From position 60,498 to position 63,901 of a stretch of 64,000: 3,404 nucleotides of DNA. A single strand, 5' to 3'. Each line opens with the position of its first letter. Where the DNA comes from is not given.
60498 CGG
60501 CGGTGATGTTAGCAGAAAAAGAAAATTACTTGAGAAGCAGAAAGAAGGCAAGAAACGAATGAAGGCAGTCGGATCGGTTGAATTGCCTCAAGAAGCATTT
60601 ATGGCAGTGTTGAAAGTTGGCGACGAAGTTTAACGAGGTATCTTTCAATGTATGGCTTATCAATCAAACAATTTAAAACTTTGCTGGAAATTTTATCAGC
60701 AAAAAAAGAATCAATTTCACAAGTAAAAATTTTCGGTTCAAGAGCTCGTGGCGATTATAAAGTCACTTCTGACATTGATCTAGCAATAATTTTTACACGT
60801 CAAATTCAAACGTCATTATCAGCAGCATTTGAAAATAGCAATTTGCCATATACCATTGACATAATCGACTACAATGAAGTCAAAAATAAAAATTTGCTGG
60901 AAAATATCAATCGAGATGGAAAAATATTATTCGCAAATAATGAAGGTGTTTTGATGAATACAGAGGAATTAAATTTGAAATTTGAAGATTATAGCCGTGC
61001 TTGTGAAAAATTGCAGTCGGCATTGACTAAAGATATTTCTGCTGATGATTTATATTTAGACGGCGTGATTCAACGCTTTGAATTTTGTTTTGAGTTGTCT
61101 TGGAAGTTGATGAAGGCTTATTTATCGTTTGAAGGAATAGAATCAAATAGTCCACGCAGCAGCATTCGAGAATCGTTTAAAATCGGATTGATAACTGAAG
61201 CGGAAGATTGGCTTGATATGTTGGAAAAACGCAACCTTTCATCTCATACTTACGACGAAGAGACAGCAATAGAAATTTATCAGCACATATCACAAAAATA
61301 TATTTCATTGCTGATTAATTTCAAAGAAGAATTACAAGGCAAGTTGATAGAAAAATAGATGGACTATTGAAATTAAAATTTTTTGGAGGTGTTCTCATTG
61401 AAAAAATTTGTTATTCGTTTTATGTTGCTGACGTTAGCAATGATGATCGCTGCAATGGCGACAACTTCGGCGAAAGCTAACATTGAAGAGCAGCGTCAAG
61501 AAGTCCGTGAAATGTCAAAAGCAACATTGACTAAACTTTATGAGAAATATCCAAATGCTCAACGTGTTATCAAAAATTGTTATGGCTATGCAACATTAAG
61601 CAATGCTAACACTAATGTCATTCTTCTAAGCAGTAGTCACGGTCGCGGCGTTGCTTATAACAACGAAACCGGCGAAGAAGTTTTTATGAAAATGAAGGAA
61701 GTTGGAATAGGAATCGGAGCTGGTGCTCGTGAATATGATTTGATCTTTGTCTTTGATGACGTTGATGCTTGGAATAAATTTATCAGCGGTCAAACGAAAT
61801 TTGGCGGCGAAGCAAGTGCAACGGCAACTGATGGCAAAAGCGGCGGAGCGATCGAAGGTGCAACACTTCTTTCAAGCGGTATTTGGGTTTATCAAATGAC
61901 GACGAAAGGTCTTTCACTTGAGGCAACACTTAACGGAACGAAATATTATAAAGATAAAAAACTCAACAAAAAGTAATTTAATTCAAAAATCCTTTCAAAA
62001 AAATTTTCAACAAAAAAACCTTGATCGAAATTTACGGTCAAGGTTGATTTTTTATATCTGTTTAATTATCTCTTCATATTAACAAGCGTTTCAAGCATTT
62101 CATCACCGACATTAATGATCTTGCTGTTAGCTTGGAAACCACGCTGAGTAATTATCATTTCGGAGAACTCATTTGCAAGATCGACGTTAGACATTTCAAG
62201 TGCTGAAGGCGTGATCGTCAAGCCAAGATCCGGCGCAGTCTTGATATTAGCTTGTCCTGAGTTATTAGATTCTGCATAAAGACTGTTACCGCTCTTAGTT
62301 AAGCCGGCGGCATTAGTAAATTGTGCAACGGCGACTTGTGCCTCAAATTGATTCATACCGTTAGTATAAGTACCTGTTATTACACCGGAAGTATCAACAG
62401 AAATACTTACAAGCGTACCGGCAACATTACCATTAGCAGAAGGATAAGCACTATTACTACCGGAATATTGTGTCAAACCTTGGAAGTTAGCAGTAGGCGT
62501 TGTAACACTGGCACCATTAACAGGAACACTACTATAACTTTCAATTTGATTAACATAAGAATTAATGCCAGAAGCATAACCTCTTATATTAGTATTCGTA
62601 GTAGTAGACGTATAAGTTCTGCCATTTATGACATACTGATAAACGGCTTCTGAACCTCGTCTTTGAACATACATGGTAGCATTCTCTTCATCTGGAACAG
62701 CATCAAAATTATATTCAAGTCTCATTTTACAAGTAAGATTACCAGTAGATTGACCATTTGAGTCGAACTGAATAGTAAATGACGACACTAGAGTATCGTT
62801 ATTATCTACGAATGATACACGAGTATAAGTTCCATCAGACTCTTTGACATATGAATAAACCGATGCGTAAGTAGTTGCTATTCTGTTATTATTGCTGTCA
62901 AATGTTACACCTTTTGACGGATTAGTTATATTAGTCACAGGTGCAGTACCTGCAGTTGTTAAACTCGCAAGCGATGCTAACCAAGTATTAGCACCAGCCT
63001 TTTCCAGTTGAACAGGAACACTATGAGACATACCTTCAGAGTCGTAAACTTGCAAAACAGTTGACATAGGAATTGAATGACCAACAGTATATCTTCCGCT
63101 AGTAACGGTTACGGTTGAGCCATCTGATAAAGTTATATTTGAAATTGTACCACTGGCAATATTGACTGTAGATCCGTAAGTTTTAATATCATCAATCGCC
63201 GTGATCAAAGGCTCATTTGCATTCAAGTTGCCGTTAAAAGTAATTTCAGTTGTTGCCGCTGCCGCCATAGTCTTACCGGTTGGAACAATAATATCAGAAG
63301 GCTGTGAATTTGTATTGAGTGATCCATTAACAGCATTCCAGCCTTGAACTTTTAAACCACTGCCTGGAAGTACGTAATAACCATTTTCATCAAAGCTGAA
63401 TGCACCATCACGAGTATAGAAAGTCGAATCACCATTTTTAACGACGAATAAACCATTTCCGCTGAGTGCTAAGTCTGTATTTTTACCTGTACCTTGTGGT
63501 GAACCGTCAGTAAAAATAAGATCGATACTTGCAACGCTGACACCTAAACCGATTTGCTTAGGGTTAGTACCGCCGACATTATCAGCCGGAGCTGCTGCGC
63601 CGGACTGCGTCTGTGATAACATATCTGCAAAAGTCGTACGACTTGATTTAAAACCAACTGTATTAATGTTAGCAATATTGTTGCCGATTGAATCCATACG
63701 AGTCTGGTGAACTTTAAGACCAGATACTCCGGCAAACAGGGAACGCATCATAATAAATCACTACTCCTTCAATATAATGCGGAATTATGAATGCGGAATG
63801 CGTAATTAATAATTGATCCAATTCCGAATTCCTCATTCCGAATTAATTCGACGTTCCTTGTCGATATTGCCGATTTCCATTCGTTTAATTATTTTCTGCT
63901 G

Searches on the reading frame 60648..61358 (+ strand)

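Call 6: search_protein_families(library=pfam, proteins=[window:60648-61358:+], max_evalue=0.001)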
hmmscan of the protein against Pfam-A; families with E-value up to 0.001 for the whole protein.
window:60648-61358:+ (236 aa): 5 families
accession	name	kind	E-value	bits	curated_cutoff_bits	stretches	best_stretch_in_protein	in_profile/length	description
PF08780.16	NTase_sub_bind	-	3.9e-39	133.9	31.8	1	111-230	2-125/126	Nucleotidyltransferase substrate binding protein like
PF18765.7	Polbeta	-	2.5e-15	56.8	26.9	1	14-99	5-92/93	Polymerase beta, Nucleotidyltransferase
PF01909.29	NTP_transf_2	-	1.4e-08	35.4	21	1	10-73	2-72/93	Nucleotidyltransferase domain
PF01934.22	HepT-like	-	0.00023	21.3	23.5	1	117-223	3-114/120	Ribonuclease HepT-like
PF22600.2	MTPAP-like_central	-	0.00041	20.9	27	0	9-56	26-72/139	Poly(A) RNA polymerase, mitochondrial-like, central palm domain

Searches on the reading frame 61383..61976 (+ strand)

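Call 6: search_protein_families(library=pfam, proteins=[window:61383-61976:+], max_evalue=0.001)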
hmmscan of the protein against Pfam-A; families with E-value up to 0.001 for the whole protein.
window:61383-61976:+ (197 aa): 1 family
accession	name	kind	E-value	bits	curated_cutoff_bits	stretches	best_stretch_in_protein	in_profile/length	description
PF04366.17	Ysc84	-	1.9e-11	44.2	25.1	1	106-197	2-94/127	Las17-binding protein actin regulator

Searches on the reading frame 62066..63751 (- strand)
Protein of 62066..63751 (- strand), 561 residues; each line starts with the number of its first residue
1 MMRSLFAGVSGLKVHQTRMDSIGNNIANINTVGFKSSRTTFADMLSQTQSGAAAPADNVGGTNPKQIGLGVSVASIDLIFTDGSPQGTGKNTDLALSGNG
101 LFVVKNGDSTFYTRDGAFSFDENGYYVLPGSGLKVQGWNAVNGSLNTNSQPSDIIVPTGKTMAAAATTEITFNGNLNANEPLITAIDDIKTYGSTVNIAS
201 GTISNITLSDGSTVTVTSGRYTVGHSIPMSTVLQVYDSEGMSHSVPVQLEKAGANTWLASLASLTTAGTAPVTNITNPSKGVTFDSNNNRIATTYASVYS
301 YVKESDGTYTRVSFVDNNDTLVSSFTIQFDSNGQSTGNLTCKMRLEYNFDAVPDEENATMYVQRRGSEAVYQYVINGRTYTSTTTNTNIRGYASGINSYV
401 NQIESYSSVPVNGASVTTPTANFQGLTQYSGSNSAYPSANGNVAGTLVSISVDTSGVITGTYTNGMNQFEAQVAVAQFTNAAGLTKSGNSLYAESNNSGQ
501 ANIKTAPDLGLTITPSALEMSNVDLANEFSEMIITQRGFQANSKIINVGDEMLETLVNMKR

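Call 6: search_protein_families(library=pfam, proteins=[window:62066-63751:-], max_evalue=0.001)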
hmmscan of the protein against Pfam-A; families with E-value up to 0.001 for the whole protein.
window:62066-63751:- (561 aa): 3 families
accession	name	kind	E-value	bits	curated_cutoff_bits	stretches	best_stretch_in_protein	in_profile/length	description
PF06429.18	Flg_bbr_C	-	1.4e-15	57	23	1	516-559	3-46/46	Flagellar basal body rod FlgEFG protein C-terminal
PF22692.1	LlgE_F_G_D1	-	1.5e-09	38.3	27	1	95-175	1-61/64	Flagellar hook protein FlgE/F/G D1 domain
PF00460.25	Flg_bb_rod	-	1e-08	35.4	20.7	1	8-35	4-31/31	Flagella basal body rod protein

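Call 69: find_encoding_contigs(protein=window:62066-63751:-, flank=10000, max_places=3)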
Protein window:62066-63751:- (561 aa): 1 contig read that carries it; 1 place shown.
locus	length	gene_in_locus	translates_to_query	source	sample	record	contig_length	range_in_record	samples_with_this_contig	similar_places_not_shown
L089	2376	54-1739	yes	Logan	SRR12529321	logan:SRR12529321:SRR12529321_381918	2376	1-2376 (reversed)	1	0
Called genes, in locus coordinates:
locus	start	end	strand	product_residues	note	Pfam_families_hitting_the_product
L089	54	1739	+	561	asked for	PF00460:Flg_bb_rod, PF22692:LlgE_F_G_D1, PF06429:Flg_bbr_C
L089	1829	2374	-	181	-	?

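Call 76: search_protein_families(library=ncbifam, proteins=[window:62066-63751:-], max_evalue=0.00001)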
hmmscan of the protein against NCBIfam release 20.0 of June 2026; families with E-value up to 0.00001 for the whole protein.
window:62066-63751:- (561 aa): 24 families
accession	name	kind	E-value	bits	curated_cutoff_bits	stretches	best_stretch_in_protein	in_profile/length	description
NF004241.1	PRK05682.1-5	equivalog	1.2e-117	393.8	469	1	1-561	1-446/446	flagellar hook protein FlgE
NF009278.1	PRK12636.1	equivalog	7.5e-82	274.8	350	2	1-177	1-175/263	flagellar basal body rod protein FlgG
TIGR02489.1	flgE_epsilon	equivalog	1.4e-78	265.2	412.85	2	1-211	1-224/719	flagellar hook protein FlgE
NF004238.1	PRK05682.1-1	equivalog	1.4e-74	251.9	400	2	7-334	5-279/414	flagellar hook protein FlgE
TIGR03506.1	FlgEFG_subfam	subfamily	6.1e-70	236.7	70.25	2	4-334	2-265/351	flagellar hook-basal body complex protein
NF005286.1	PRK06803.1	equivalog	1.2e-56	192.6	467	2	312-558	150-400/402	flagellar hook protein FlgE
NF004242.0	PRK05682.2-1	equivalog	8.2e-54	183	365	1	4-561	6-422/422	flagellar hook protein FlgE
TIGR02488.1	flgG_G_neg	equivalog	2.6e-51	174.6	252.75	2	5-136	2-135/259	flagellar basal-body rod protein FlgG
NF004243.1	PRK05682.2-2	equivalog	1.1e-49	169.7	801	2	385-561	242-420/420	flagellar hook protein FlgE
NF040922.1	flgE_Caulobact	equivalog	2.3e-48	165.5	750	2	422-561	364-505/505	flagellar hook protein FlgE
NF009456.0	PRK12816.1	equivalog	8.8e-48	163.2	416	2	1-127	1-129/264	flagellar basal body rod protein FlgG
TIGR02490.1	flgF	equivalog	2.1e-44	151.7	178.5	1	6-540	2-218/218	flagellar basal-body rod protein FlgF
NF004240.1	PRK05682.1-4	equivalog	1.2e-41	143.4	472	2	390-558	270-441/443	flagellar hook protein FlgE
NF009279.0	PRK12637.1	equivalog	2.8e-41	141.7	663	2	418-560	330-473/473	flagellar hook protein FlgE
NF004495.0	PRK05841.1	equivalog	2.6e-30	105.5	857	2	428-561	458-603/603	flagellar hook protein FlgE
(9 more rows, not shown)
